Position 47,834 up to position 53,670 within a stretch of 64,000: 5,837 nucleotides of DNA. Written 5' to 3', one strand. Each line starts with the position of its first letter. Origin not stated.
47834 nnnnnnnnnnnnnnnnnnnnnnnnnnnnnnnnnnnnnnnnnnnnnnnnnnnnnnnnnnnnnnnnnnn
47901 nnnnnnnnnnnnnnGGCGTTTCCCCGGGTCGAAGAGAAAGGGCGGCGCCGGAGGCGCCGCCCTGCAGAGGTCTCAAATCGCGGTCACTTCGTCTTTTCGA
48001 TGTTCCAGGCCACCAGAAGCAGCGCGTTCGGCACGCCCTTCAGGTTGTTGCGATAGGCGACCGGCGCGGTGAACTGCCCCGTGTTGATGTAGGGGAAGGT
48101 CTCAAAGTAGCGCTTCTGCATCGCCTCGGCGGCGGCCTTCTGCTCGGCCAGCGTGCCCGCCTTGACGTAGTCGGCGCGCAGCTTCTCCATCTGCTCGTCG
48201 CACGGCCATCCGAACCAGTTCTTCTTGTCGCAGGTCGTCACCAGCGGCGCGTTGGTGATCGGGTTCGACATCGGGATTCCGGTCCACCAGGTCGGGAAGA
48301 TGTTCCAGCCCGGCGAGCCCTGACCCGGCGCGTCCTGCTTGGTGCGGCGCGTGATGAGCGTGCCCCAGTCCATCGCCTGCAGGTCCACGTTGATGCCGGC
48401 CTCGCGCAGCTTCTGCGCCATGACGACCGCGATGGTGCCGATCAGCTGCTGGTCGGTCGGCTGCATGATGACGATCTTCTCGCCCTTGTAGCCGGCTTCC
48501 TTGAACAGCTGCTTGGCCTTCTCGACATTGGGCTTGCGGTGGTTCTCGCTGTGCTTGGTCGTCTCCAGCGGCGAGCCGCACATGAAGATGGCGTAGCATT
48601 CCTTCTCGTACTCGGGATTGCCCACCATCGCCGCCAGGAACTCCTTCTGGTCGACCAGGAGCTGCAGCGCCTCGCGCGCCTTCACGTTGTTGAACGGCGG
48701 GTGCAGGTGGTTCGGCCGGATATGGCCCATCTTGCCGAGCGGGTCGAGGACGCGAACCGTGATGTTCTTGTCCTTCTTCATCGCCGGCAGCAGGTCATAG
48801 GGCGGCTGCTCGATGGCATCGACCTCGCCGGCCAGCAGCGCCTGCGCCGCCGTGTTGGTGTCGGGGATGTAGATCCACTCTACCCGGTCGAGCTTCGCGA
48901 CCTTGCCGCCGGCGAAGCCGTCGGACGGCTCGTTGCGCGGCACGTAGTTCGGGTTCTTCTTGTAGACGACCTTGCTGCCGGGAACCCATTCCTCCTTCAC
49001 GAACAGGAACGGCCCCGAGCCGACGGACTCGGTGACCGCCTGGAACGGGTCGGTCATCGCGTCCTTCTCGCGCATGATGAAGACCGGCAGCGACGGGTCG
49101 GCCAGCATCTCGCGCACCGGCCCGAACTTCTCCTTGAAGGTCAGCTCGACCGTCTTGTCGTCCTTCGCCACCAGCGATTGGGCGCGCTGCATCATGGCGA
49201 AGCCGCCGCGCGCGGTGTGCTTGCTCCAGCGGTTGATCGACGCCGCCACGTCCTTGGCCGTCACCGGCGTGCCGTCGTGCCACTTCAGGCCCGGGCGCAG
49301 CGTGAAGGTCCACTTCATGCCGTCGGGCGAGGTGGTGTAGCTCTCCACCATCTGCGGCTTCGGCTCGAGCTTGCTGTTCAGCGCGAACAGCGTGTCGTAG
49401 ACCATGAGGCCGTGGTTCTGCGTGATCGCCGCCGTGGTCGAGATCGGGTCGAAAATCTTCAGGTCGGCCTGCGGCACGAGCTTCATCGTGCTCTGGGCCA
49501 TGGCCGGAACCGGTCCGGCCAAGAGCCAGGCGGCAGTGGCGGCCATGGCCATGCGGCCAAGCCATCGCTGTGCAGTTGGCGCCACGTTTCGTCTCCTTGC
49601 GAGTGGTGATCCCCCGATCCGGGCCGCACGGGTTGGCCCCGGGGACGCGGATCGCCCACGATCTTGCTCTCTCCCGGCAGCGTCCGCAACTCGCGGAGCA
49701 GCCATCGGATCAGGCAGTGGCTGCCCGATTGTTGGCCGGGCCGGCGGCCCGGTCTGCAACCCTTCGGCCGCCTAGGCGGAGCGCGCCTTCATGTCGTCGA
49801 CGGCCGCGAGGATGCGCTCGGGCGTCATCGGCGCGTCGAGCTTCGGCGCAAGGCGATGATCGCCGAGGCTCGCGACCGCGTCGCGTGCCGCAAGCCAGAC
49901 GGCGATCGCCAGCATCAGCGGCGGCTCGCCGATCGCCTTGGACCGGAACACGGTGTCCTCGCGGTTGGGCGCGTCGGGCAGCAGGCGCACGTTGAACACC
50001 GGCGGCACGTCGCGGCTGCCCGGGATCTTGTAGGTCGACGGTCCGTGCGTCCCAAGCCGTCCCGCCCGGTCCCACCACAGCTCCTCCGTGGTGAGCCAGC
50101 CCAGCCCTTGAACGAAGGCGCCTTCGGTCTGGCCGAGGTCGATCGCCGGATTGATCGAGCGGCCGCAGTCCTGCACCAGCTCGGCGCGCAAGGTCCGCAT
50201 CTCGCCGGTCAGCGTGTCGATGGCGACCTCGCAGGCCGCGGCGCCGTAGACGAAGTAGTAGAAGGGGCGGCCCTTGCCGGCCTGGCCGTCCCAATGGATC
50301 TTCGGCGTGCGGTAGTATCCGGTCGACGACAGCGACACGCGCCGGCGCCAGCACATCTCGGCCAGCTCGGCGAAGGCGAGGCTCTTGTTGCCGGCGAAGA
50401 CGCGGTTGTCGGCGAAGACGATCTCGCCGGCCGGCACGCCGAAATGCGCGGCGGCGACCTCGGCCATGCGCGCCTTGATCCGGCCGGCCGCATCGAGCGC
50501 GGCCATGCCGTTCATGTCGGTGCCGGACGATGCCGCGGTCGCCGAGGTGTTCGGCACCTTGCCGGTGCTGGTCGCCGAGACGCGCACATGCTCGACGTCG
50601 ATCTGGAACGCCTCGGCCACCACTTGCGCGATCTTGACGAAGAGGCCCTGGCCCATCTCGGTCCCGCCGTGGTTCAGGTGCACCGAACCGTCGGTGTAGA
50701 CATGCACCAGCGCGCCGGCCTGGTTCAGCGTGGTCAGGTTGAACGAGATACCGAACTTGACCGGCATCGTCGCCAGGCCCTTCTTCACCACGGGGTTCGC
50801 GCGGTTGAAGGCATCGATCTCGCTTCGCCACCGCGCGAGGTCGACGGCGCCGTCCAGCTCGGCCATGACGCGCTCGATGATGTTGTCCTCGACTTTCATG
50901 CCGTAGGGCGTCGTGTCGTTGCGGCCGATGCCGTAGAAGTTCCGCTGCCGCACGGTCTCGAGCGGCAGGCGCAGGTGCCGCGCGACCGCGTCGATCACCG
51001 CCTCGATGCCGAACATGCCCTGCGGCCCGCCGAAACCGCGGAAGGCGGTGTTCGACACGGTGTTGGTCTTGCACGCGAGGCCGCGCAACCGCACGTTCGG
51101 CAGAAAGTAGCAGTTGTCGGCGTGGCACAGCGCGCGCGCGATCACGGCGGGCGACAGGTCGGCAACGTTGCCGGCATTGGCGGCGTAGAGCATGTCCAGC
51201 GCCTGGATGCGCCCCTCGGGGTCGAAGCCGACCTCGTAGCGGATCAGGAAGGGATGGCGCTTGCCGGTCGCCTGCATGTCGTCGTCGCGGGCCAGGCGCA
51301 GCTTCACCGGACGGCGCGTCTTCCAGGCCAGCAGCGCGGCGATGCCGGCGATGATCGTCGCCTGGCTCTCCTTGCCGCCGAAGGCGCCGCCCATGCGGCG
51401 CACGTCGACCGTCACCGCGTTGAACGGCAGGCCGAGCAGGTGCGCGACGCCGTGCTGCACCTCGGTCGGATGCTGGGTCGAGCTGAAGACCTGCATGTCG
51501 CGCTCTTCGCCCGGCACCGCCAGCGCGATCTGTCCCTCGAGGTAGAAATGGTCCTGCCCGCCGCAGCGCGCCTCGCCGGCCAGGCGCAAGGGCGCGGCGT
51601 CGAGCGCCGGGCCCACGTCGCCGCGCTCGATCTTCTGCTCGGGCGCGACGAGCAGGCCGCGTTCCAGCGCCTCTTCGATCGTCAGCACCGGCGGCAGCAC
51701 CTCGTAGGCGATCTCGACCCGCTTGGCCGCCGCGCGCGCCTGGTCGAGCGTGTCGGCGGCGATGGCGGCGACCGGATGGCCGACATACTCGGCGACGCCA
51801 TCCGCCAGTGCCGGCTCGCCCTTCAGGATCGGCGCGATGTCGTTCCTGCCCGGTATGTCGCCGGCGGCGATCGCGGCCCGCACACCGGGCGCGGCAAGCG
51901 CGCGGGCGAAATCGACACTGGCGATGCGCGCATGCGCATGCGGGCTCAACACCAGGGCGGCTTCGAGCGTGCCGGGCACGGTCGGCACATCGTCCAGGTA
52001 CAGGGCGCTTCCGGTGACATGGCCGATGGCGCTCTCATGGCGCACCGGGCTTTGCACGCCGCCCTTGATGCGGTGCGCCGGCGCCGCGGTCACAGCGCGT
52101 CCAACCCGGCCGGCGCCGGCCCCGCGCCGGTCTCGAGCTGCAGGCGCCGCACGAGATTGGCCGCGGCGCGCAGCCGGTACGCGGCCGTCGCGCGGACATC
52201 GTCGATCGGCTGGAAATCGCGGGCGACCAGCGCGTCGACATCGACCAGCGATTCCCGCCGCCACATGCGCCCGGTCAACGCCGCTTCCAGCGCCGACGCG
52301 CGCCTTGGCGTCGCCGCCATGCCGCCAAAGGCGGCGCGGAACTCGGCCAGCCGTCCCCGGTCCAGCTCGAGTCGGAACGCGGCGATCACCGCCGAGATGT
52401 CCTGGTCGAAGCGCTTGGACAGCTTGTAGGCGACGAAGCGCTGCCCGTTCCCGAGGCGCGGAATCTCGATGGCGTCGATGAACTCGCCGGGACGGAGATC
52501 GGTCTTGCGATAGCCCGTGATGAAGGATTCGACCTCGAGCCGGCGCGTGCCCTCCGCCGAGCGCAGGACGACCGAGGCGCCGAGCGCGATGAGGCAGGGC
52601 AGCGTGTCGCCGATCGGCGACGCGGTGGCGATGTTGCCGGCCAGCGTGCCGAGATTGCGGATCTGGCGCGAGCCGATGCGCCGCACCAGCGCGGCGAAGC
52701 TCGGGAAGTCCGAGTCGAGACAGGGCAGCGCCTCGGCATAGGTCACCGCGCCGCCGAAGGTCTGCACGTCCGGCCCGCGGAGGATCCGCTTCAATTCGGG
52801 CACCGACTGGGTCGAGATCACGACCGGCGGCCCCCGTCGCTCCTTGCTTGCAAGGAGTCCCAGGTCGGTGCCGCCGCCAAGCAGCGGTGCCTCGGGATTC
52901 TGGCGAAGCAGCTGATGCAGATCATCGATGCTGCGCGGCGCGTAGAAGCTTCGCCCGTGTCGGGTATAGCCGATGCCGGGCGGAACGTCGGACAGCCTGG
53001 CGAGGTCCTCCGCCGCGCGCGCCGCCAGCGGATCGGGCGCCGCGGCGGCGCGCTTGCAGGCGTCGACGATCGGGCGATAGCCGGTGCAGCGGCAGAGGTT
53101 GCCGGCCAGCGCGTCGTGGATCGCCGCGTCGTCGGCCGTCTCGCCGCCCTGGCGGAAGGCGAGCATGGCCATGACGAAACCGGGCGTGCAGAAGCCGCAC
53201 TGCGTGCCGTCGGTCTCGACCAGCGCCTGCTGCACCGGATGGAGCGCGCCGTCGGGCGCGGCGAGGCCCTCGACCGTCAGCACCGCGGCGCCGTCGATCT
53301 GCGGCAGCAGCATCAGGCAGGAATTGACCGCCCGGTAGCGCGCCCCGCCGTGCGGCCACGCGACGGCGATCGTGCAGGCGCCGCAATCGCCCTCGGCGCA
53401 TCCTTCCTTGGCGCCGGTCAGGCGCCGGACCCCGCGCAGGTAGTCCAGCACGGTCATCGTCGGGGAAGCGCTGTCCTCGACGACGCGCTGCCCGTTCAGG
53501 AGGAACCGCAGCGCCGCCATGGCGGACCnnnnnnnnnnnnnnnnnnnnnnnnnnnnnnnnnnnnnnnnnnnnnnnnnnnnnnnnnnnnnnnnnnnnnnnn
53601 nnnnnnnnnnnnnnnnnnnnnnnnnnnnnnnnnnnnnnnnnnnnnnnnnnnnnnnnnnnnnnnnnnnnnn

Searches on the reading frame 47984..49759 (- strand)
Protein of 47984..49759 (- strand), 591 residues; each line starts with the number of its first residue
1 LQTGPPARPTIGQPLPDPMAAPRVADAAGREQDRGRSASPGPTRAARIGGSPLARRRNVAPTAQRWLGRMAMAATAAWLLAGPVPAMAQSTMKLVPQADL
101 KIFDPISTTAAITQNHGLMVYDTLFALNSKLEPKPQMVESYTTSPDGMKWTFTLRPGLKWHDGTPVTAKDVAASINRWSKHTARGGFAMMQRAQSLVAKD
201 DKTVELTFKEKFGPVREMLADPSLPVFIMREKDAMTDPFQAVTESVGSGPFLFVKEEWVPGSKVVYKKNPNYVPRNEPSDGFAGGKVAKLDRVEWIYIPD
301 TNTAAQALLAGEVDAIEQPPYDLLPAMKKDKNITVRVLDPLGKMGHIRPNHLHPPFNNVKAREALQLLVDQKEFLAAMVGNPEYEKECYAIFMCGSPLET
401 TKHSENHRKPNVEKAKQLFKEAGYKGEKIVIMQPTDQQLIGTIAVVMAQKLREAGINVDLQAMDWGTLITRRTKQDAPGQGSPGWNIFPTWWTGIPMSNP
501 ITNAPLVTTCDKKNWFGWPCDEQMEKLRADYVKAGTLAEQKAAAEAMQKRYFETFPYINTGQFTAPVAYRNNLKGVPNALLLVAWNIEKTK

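Call 64: search_protein_families(library=pfam, proteins=[window:47984-49759:-], max_evalue=0.001)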
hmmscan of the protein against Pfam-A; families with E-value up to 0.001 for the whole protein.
window:47984-49759:- (591 aa): 1 family
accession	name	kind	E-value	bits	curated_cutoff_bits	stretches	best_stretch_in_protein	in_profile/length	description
PF00496.27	SBP_bac_5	-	6e-81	272.8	32.4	1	132-495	1-349/368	Bacterial extracellular solute-binding proteins, family 5 Middle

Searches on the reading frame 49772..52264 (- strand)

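Call 64: search_protein_families(library=pfam, proteins=[window:49772-52264:-], max_evalue=0.001)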
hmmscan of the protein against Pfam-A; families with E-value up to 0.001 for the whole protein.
window:49772-52264:- (830 aa): 3 families
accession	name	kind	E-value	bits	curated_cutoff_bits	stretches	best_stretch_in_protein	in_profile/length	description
PF20256.3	MoCoBD_2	-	1.1e-95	320.9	27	1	473-754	5-283/283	Molybdopterin cofactor-binding domain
PF02738.23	MoCoBD_1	-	3.5e-85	285.4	27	1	211-443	12-244/244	Molybdopterin cofactor-binding domain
PF01315.27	Ald_Xan_dh_C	-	1.5e-25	90.1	31.3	1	84-191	1-110/110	Aldehyde oxidase and xanthine dehydrogenase, a/b hammerhead domain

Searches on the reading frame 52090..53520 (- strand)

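Call 67: search_protein_families(library=pfam, proteins=[window:52090-53520:-], max_evalue=0.0001)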
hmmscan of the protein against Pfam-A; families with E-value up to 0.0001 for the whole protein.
window:52090-53520:- (476 aa): 3 families
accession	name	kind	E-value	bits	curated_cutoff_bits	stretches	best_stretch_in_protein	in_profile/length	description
PF00941.27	FAD_binding_5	-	2.1e-47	161.6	27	1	192-355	5-169/170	FAD binding domain in molybdopterin dehydrogenase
PF01799.25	Fer2_2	-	1e-29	102.9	30.3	1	82-156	1-75/75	[2Fe-2S] binding domain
PF03450.22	CO_deh_flav_C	-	3.1e-27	95.1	25.5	1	364-463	2-101/102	CO dehydrogenase flavoprotein C-terminal domain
